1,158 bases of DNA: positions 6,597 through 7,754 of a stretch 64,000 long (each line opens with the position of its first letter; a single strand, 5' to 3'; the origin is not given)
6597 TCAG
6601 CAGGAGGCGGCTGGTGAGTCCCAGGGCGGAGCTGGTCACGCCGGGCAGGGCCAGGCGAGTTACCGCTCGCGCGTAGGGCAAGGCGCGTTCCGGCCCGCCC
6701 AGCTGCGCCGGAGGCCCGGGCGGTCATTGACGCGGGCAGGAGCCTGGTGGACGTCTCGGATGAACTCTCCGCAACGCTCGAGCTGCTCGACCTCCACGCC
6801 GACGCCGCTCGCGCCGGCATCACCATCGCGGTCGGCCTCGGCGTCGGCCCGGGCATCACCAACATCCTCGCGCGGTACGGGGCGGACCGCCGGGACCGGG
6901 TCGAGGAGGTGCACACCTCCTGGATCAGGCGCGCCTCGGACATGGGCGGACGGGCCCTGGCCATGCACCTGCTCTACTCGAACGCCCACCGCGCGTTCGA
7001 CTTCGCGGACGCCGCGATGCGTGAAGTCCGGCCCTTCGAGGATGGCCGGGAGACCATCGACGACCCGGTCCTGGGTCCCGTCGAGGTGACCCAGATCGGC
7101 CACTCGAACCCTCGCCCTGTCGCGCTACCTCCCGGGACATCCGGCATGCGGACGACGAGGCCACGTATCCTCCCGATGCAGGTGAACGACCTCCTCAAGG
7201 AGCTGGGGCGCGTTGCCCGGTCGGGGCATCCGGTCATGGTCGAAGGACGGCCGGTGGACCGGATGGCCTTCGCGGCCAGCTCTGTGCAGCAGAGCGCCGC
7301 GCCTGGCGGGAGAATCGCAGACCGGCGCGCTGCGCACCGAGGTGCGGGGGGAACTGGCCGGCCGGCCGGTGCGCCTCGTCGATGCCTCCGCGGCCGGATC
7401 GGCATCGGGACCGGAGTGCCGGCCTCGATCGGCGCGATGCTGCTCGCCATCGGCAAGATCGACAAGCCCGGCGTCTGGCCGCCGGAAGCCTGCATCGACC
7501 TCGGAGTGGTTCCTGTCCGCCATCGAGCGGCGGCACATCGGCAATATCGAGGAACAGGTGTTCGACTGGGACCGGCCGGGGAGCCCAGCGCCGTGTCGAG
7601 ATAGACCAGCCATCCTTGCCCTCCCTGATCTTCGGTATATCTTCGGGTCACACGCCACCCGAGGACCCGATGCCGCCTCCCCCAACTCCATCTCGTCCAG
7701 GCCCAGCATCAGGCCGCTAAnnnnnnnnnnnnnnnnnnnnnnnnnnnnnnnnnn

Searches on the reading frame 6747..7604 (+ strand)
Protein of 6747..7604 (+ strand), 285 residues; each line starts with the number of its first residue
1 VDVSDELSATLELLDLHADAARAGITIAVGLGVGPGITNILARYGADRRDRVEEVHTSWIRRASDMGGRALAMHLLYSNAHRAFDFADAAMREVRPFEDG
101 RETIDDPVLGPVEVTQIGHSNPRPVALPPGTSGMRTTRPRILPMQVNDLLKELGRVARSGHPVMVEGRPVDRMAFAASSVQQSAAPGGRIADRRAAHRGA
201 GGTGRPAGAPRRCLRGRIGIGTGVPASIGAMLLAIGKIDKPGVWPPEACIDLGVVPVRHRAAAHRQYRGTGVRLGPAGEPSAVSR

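Call 62: search_protein_families(library=pfam, proteins=[window:6747-7604:+], max_evalue=0.001)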
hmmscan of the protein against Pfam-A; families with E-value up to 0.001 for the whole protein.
window:6747-7604:+ (285 aa): 1 family
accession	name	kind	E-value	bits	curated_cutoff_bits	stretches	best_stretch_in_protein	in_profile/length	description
PF16653.10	Sacchrp_dh_C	-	1.2e-05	26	31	1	222-251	220-249/265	Saccharopine dehydrogenase C-terminal domain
